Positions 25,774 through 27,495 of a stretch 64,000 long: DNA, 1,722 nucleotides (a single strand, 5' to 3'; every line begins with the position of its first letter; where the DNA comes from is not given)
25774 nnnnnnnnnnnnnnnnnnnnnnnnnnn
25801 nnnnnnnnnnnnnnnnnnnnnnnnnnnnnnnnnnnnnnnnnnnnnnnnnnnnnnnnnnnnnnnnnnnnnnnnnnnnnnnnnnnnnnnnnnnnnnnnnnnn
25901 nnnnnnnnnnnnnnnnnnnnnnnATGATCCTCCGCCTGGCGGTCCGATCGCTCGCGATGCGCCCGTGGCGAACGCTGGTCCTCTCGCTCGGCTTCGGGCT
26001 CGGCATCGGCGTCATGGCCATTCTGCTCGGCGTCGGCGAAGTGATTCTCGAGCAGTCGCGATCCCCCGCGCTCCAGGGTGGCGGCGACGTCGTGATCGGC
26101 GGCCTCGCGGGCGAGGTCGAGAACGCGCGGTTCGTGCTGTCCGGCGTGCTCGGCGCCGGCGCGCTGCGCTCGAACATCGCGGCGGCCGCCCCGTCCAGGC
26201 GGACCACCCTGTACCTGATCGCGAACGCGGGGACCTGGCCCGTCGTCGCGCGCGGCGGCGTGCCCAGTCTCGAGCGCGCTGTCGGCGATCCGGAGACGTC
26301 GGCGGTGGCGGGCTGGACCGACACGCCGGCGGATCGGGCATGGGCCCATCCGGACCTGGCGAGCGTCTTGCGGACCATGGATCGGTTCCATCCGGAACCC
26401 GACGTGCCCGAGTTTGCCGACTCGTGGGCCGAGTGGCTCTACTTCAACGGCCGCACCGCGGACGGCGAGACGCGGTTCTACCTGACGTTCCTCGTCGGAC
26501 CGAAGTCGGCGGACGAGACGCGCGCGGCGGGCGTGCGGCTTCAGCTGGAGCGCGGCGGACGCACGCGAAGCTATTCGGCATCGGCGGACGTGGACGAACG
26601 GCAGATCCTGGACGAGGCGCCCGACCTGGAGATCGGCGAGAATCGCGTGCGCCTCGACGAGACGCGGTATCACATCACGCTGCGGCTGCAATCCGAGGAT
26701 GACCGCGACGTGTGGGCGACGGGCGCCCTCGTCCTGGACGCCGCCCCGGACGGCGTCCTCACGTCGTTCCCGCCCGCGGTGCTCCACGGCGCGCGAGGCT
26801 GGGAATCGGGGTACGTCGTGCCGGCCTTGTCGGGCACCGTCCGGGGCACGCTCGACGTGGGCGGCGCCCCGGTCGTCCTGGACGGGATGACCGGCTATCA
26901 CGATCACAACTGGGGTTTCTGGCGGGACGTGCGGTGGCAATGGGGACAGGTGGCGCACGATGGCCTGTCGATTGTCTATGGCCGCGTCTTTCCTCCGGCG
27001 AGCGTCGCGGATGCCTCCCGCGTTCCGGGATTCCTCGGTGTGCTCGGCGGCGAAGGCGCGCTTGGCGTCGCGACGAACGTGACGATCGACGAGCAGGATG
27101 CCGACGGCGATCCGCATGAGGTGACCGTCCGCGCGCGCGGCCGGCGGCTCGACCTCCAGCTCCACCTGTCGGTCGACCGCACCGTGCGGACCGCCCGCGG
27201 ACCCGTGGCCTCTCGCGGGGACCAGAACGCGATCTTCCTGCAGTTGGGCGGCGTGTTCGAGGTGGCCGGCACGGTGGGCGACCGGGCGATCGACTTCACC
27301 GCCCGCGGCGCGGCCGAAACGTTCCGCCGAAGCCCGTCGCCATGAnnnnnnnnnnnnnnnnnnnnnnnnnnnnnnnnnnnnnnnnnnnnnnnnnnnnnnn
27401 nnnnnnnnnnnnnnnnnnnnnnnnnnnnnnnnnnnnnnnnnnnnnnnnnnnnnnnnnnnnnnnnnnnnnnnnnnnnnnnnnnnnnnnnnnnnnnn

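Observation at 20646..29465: Eight-gene co-directional cluster: BBE-type FAD oxidase, radical SAM/SPASM enzyme, AttEFGH-like ABC system, methyltransferase and GT4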

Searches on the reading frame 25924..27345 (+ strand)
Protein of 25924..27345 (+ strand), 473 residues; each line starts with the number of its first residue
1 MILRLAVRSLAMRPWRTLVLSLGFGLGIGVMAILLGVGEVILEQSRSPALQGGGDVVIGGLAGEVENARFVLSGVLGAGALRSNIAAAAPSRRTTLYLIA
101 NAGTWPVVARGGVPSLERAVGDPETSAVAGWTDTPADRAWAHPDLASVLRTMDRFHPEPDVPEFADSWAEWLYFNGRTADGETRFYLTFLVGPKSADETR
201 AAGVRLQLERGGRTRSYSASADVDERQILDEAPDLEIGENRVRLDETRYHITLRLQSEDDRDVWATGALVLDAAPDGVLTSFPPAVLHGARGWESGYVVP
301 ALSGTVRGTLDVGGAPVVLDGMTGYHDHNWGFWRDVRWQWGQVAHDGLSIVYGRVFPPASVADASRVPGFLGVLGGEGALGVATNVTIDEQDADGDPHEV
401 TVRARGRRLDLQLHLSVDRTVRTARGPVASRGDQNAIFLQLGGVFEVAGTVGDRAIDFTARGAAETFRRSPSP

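Call 4: search_protein_families(library=pfam, proteins=[window:25924-27345:+], max_evalue=0.01)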
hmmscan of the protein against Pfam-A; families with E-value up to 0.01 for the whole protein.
window:25924-27345:+ (473 aa): 0 families

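Call 5: search_protein_families(library=ncbifam, proteins=[window:25924-27345:+], max_evalue=0.01)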
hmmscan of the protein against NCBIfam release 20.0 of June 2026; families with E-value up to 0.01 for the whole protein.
window:25924-27345:+ (473 aa): 0 families

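Call 9: find_homologous_proteins(query=window:25924-27342:+)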
Query window:25924-27342:+ (473 aa): 2799 proteins with E <= 0.001 among 8000 candidates; the best 120 are listed.
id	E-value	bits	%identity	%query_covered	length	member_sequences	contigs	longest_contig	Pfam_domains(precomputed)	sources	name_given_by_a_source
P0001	0.0e+0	1053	100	100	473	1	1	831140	-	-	-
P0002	4.4e-208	710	72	100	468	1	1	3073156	-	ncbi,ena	-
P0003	1.5e-206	705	70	99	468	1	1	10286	-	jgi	jgi:hypothetical protein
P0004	1.0e-191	656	64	99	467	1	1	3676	-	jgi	jgi:hypothetical protein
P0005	1.1e-185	636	63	99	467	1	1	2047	-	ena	-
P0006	2.1e-184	632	64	99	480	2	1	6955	-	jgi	-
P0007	3.6e-184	631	64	99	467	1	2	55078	-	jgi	jgi:hypothetical protein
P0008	3.0e-183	628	63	99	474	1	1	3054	-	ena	-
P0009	2.8e-182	625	64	99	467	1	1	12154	-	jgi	jgi:hypothetical protein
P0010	7.4e-182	624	63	99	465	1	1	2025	-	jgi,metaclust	metaclust:\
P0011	1.1e-181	623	61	99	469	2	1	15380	-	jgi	jgi:hypothetical protein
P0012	1.2e-180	620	61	99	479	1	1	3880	-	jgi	jgi:hypothetical protein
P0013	1.4e-177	610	62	99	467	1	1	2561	-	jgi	-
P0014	1.8e-177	609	62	99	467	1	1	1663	-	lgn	-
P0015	1.7e-176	606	61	99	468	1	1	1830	-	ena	-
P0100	4.6e-164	565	58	99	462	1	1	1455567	-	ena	-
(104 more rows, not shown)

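Call 10: find_encoding_contigs(protein=P0002, flank=10000, max_places=2)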
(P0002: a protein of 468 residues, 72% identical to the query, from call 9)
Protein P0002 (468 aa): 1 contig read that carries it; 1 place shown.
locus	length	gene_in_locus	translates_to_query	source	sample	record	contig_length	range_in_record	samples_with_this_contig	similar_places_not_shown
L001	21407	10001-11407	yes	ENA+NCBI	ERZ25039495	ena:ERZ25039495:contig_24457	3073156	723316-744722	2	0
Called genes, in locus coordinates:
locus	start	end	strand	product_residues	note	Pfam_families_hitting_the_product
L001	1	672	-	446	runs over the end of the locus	PF25917:BSH_RND, PF25973:BSH_CzcB (weak), PF25876:HH_MFP_RND, PF25885:HH_EMRA (weak), PF25954:Beta-barrel_RND_2, PF25990:Beta-barrel_YknX, PF25989:YknX_C (weak)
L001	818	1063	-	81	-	-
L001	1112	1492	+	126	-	PF10823:DUF2568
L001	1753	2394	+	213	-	PF13241:NAD_binding_7, PF14824:Sirohm_synth_M (weak)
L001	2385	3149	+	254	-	PF00590:TP_methylase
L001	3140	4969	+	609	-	PF03460:NIR_SIR_ferr, PF01077:NIR_SIR, PF03460:NIR_SIR_ferr, PF01077:NIR_SIR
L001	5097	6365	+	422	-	PF02308:MgtC, PF13194:DUF4010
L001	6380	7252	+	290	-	PF00892:EamA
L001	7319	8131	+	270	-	PF12704:MacB_PCD (faint), PF02687:FtsX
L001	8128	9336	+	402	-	PF12704:MacB_PCD, PF02687:FtsX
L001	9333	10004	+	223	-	PF00005:ABC_tran, PF02463:SMC_N (faint), PF13304:AAA_21 (faint)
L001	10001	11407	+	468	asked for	-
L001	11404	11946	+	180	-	PF08002:DUF1697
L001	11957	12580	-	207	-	PF13505:OMP_b-brl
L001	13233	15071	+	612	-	PF13520:AA_permease_2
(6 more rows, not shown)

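Call 11: find_encoding_contigs(protein=P0100, flank=10000, max_places=2)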
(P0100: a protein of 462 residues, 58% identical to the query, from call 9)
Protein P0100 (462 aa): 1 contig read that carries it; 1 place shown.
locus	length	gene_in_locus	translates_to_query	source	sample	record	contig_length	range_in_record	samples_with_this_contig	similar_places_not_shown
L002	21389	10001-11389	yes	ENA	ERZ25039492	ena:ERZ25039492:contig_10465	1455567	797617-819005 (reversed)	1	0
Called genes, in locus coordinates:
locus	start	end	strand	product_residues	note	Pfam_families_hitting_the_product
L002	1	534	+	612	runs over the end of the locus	PF00501:AMP-binding, PF00550:PP-binding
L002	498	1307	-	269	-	-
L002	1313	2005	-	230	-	PF13620:CarboxypepD_reg (weak), PF13715:CarbopepD_reg_2 (faint), PF13620:CarboxypepD_reg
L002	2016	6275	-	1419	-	PF02163:Peptidase_M50 (faint), PF00775:Dioxygenase_C (faint), PF02369:Big_1 (faint), PF13620:CarboxypepD_reg (weak), PF13715:CarbopepD_reg_2 (faint), PF13620:CarboxypepD_reg (weak), PF13620:CarboxypepD_reg, PF13620:CarboxypepD_reg, +9 more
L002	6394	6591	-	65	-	-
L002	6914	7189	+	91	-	PF00936:BMC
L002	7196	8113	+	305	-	PF02687:FtsX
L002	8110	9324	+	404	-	PF12704:MacB_PCD, PF02687:FtsX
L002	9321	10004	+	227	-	PF13191:AAA_16 (faint), PF00005:ABC_tran, PF02463:SMC_N (weak), PF13304:AAA_21 (faint)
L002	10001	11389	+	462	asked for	-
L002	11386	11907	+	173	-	PF04993:TfoX_N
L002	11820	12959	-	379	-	PF04116:FA_hydroxylase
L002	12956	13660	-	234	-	PF10520:Lipid_desat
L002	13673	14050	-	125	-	PF01850:PIN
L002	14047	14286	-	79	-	PF02604:PhdYeFM_antitox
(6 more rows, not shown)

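Call 15: find_related_loci(query=A1, collection=genome_contigs, flank=10000)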
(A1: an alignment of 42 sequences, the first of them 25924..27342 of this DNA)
Query A1 (473 aa) in genome_contigs; peptide patterns used: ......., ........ (x = any residue, [..] = any of these).
600 stretches matched a pattern (row limit reached: there are more); 371 encode a relative of the query (tblastn E <= 1e-3); the best 80 are kept; 79 distinct loci.
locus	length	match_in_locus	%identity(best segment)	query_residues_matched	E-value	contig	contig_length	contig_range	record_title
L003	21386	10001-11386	60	1-468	5e-176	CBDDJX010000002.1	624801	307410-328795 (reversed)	MAG: Vicinamibacterales bacterium isolate a7a56a52-51ac-437a-86f2-86c2a83f30aa genome assembly, contig: contig_2, whole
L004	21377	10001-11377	58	1-468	3e-166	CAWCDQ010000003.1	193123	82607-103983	MAG: uncultured Acidobacteriota bacterium isolate MFD03975.bin.2.34 genome assembly, contig: contig_105181, whole genome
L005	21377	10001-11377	59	1-468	5e-164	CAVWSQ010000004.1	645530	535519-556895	MAG: uncultured Acidobacteriota bacterium isolate MFD04944.bin.1.4 genome assembly, contig: contig_24091, whole genome s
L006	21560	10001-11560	53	1-467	1e-161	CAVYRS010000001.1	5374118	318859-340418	MAG: uncultured Acidobacteriota bacterium isolate MFD06229.bin.2.32 genome assembly, contig: contig_2392, whole genome s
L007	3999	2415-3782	57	1-468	8e-165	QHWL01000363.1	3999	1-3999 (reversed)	MAG: Acidobacteria bacterium isolate gp6 AA44 14_1009_16_30cm_scaffold_87374_curated, whole genome shotgun sequence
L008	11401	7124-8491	59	1-468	5e-158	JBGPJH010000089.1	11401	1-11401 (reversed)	MAG: Vicinamibacteria bacterium isolate OBJ_0618_7090110_314 k141_1154190_length_11401_cov_22.5155, whole genome shotgun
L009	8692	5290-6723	57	1-468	6e-158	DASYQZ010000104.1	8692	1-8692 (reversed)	MAG TPA_asm: Vicinamibacterales bacterium isolate SMAG_U4498 k141_291597, whole genome shotgun sequence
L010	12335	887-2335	53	1-468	7e-154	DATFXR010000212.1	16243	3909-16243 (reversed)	MAG TPA_asm: Vicinamibacterales bacterium isolate SMAG_U9522 k141_1430445, whole genome shotgun sequence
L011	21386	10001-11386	55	1-468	2e-149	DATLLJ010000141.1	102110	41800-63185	MAG TPA_asm: Vicinamibacterales bacterium isolate SMAG_U13745 k141_209621, whole genome shotgun sequence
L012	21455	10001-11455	52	1-468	9e-149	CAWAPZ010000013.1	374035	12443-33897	MAG: Vicinamibacterales bacterium isolate MFD02840.bin.2.176 genome assembly, contig: contig_42354, whole genome shotgun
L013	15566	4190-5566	58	1-468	2e-165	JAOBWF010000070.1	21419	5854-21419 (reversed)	MAG: Acidobacteria bacterium isolate RYN_30 scaffold_2100620, whole genome shotgun sequence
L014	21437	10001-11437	53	1-468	6e-148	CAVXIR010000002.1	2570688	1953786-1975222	MAG: Vicinamibacterales bacterium isolate MFD09212.bin.1.252 genome assembly, contig: contig_16998, whole genome shotgun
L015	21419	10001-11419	55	1-471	7e-147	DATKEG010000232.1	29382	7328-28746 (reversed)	MAG TPA_asm: Vicinamibacteria bacterium isolate SMAG_U14493 k141_3367300, whole genome shotgun sequence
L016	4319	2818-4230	53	1-468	1e-148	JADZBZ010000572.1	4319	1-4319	MAG: Acidobacteria bacterium isolate SJ70 c_000001822243, whole genome shotgun sequence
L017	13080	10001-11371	56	1-468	2e-144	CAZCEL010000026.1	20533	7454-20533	MAG TPA_asm: uncultured Bifidobacteriaceae bacterium isolate binchicken_co21_238 genome assembly, contig: NODE_1348_leng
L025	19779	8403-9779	53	1-470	5e-139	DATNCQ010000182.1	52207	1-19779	MAG TPA_asm: Vicinamibacterales bacterium isolate SMAG_U11218 k141_4646880, whole genome shotgun sequence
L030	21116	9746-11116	53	1-468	4e-137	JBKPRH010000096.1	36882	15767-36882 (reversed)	MAG: Acidobacteriota bacterium isolate GS_EKS_MAG_00054 GS_EKS_000002833089, whole genome shotgun sequence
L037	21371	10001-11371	51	1-468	5e-134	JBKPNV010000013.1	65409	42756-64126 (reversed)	MAG: Acidobacteriota bacterium isolate GS_HAYS_MAG_00031 GS_HAYS_000000733002, whole genome shotgun sequence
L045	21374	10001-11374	51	1-468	2e-127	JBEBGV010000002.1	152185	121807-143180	MAG: Vicinamibacterales bacterium isolate ATF_5 NODE_9_length_152185_cov_6.155498, whole genome shotgun sequence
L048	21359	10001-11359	53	1-468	3e-148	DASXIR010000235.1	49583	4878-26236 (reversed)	MAG TPA_asm: Vicinamibacterales bacterium isolate SMAG_U5226 k141_476337, whole genome shotgun sequence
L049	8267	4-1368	53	5-468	5e-145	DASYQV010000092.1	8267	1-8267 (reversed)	MAG TPA_asm: Vicinamibacterales bacterium isolate SMAG_U4494 k141_31125, whole genome shotgun sequence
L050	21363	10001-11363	60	1-462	1e-143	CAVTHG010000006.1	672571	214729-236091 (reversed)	MAG: uncultured Acidobacteriota bacterium isolate MFD09212.bin.2.142 genome assembly, contig: contig_27505, whole genome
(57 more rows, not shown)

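Call 21: predict_structure(alignment_id=A1)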
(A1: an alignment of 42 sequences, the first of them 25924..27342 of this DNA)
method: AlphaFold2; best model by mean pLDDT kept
length: 473 residues; sequences in the alignment: 42
mean_pLDDT: 77.9   pTM: 0.73
mean pLDDT of the five models: 77.9, 76.7, 75.1, 72.9, 68.2
residues with pLDDT >= 90: 132; 70-90: 227; 50-70: 74; < 50: 40
segments of 3 or more residues with pLDDT < 50: 36-66, 426-433
pLDDT, mean of each block of 10 residues (from residue 1): 70 75 75 53 34 29 48 63 59 61 65 72 75 75 81 89 84 87 89 90 91 89 94 95 95 95 96 82 72 74 83 93 87 81 83 84 81 77 86 89 88 94 55 64 94 90 80 54
secondary structure, 60 per line:
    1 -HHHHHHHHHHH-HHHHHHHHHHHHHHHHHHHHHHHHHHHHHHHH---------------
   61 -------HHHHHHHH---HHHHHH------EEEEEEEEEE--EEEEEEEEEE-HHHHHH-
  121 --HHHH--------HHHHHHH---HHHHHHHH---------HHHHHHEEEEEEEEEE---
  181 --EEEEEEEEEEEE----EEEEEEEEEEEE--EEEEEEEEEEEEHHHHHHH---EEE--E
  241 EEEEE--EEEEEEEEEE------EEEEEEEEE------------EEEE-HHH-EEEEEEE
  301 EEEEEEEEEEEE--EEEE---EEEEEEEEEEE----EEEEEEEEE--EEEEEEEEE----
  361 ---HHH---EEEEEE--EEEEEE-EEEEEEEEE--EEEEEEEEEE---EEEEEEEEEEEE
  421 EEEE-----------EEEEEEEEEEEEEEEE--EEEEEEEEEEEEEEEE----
elements in order: H2-12 H14-45 H68-75 H79-84 E91-100 E103-112 H114-119 H123-126 H135-141 H145-152 H162-167 E168-177 E183-194 E199-210 E213-224 H225-231 E235-237 E240-245 E248-257 E264-272 E285-288 E294-312 E315-318 E322-332 E337-345 E348-356 E370-375 E378-383 E385-393 E396-405 E409-424 E436-451 E454-469

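Call 23: search_protein_families(library=pfam, proteins=[window:25924-27342:+], max_evalue=10)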
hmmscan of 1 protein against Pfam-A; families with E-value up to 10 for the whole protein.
window:25924-27342:+ (473 aa): 2 families
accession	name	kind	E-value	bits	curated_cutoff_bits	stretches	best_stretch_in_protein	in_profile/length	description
PF02210.31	Laminin_G_2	-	0.25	12.2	22.9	1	389-444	47-99/126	Laminin G domain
PF21858.2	DUF6914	-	0.25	11.5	27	1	172-211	8-46/172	Family of unknown function (DUF6914)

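Call 24: fold_search(model_id=the predicted structure, library=pdb)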
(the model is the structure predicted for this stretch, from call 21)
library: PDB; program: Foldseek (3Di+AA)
matches with E <= 10: 963; with E <= 0.001: 20
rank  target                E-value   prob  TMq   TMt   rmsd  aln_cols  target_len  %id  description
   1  7dmn                  1.1e-10  1.00  0.39  0.48   8.6       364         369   13  Crystal structure of two pericyclases catalyzing [4+2] cycloaddition (released 2021-10-06)
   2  7e22                  1.9e-10  1.00  0.41  0.51   7.5       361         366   14  Crystal structure of two pericyclases catalyzing [4+2] cycloaddition (released 2022-02-09)
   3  7e5t_A                2.4e-10  1.00  0.41  0.49   8.4       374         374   14  Crystal structure of Fsa2 (released 2021-06-30)
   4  7e5t_D                4.4e-10  1.00  0.37  0.45  10.7       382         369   13  Crystal structure of Fsa2 (released 2021-06-30)
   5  9g2i_A                5.4e-10  1.00  0.42  0.53   6.4       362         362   13  25-phosphosteroid lyase + phosphate (released 2026-01-21)
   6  2ich_A                6.9e-10  1.00  0.41  0.57   7.4       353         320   16  CRYSTAL STRUCTURE OF A PUTATIVE ATTH (NE1406) FROM NITROSOMONAS EUROPAEA AT 2.00 A RESOLUTION (released 2006-10-03)
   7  7e5t_E                7.3e-10  1.00  0.38  0.46   8.7       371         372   13  Crystal structure of Fsa2 (released 2021-06-30)
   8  9fzn_A                8.5e-10  1.00  0.41  0.52   6.4       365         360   13  25-phosphosteroid lyase (25-PSL) (released 2026-01-14)
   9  7e5t_C                9.9e-10  1.00  0.40  0.49   9.5       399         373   13  Crystal structure of Fsa2 (released 2021-06-30)
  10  6kbc                  1.5e-09  1.00  0.39  0.47   9.9       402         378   12  Crystal structure of CghA with Sch210972 (released 2020-06-24)
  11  6kaw                  2.2e-09  1.00  0.37  0.45  10.0       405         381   12  Crystal structure of CghA (released 2020-06-24)
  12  7e5u_C                4.5e-09  1.00  0.40  0.49   9.1       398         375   10  Crystal structure of Phm7 (released 2021-06-30)
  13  7e5v_C                1.1e-08  1.00  0.39  0.48   9.3       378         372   10  Crystal structure of Phm7 in complex with inhibitor (released 2021-06-30)
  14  7e5v_A                1.9e-08  1.00  0.38  0.46   9.3       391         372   10  Crystal structure of Phm7 in complex with inhibitor (released 2021-06-30)
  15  7e5u_A                2.2e-08  1.00  0.38  0.47   8.4       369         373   10  Crystal structure of Phm7 (released 2021-06-30)
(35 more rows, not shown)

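Call 28: search_dna_similar(query=window:25924-27342:+, collection=plasmids, mode=protein, max_evalue=0.01, max_rows=15)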
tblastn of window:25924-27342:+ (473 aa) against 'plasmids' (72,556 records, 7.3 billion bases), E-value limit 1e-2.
No match.

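Call 36: search_solved_structures(query=A1, max_evalue=10, show_alignments=2)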
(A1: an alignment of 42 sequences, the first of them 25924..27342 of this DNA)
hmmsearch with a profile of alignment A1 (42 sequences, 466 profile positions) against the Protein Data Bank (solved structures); distinct sequences matched with E-value up to 10: 3.
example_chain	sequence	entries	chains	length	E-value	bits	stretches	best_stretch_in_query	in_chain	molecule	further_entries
5kph_A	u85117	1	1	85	0.31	13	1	219-263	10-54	De novo Beta Sheet Design Protein OR485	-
4r80_A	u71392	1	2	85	0.43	12.5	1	219-267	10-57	OR486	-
5yrx_A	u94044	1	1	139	0.49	12.3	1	276-375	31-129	Nucleoid-associated protein Rv3716c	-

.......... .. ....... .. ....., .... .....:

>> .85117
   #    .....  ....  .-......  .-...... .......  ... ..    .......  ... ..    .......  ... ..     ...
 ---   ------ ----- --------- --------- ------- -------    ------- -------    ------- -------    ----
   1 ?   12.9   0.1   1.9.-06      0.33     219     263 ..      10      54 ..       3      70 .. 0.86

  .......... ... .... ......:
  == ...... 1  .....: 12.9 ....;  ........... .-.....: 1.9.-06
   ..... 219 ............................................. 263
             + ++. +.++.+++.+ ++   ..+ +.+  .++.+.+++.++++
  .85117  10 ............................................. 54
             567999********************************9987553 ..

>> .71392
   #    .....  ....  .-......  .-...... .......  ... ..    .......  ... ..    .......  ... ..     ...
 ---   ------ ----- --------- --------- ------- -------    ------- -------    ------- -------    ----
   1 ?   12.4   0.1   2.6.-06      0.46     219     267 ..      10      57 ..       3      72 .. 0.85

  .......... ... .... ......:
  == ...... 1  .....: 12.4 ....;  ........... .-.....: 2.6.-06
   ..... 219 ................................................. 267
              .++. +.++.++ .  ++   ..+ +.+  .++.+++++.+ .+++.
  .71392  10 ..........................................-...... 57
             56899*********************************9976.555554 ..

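Call 60: search_protein_representatives(alignment_id=A1)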
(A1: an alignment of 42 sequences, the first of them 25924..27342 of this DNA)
Query: 42 sequences, 466 profile positions. Proteins with E-value up to 0.001 (for the whole library): 931; up to 1e-10: 498; up to 1e-30: 201. The best 150 are listed.
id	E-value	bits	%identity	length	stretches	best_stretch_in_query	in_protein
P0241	2.9e-219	745.0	-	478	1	1-466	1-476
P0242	1.6e-164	564.6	-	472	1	1-464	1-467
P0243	1.8e-161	554.5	-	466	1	1-464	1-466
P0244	1.8e-160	551.2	-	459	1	1-465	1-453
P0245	6.0e-153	526.4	-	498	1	1-464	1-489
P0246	7.9e-153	526.0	-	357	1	107-464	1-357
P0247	9.8e-147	505.9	-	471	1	1-464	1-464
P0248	7.5e-141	486.5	-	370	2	248-465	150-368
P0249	7.4e-138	476.6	-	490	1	2-465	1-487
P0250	2.1e-129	448.8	-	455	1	1-391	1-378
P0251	1.6e-118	412.9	-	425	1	2-307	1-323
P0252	4.1e-118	411.6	-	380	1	15-382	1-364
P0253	2.5e-117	409.0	-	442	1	31-464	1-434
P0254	1.8e-108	379.7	-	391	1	72-451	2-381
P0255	4.2e-108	378.5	-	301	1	152-465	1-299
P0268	1.2e-76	274.8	-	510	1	4-464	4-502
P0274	6.7e-74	265.8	-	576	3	5-210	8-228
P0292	6.1e-64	232.9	-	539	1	1-463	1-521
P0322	5.2e-53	196.9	-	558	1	1-369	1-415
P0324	2.3e-52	194.8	-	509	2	5-363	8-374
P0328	7.7e-51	189.7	-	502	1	8-463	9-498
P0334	1.2e-49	185.8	-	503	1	1-344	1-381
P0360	9.1e-44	166.4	-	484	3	350-465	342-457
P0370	1.9e-40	155.4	-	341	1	144-464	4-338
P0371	2.9e-40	154.9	-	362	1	110-453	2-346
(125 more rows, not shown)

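Call 61: search_protein_families(library=pfam, proteins=[P0268, P0274, P0292, P0322, P0324, P0328, P0334, P0360, P0370, P0371], max_evalue=0.1)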
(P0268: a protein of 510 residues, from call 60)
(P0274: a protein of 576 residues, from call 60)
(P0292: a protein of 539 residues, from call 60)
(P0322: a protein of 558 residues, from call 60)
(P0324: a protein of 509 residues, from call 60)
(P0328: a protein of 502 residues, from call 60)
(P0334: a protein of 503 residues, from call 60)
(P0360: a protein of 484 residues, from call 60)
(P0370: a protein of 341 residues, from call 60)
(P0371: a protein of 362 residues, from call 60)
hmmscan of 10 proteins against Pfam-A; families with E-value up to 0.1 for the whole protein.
P0268 (510 aa): 1 family
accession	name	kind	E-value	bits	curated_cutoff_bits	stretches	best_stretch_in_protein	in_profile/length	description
PF12704.14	MacB_PCD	-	2.2e-05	25.3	27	1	17-110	1-78/207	MacB-like periplasmic core domain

P0274 (576 aa): 2 families
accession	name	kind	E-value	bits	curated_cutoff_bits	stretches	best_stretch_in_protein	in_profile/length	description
PF12704.14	MacB_PCD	-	0.038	14.7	27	0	21-118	2-82/207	MacB-like periplasmic core domain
PF14249.11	Tocopherol_cycl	-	0.053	13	26.6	1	334-387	154-207/335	Tocopherol cyclase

P0292 (539 aa): 1 family
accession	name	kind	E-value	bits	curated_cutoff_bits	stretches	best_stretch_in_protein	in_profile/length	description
PF12704.14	MacB_PCD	-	0.025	15.3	27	1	17-135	1-94/207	MacB-like periplasmic core domain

P0322 (558 aa): 1 family
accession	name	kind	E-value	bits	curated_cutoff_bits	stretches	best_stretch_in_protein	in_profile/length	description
PF12704.14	MacB_PCD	-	0.054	14.2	27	1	17-148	1-111/207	MacB-like periplasmic core domain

P0324 (509 aa): 1 family
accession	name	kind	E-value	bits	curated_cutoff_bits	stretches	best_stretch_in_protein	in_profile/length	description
PF14249.11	Tocopherol_cycl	-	3.3e-05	23.6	26.6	1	305-352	160-207/335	Tocopherol cyclase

P0328 (502 aa): 1 family
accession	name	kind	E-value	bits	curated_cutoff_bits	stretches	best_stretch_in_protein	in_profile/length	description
PF12704.14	MacB_PCD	-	0.002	18.9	27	1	18-134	1-99/207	MacB-like periplasmic core domain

P0334 (503 aa): 2 families
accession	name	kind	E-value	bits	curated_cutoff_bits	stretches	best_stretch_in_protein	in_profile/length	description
PF14249.11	Tocopherol_cycl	-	5.8e-06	26.1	26.6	1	331-374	159-202/335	Tocopherol cyclase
PF12704.14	MacB_PCD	-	0.074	13.8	27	0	17-151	1-97/207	MacB-like periplasmic core domain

P0360 (484 aa): 0 families

P0370 (341 aa): 1 family
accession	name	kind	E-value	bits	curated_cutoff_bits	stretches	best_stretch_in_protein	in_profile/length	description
PF14249.11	Tocopherol_cycl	-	0.00042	19.9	26.6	1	161-198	166-203/335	Tocopherol cyclase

P0371 (362 aa): 0 families
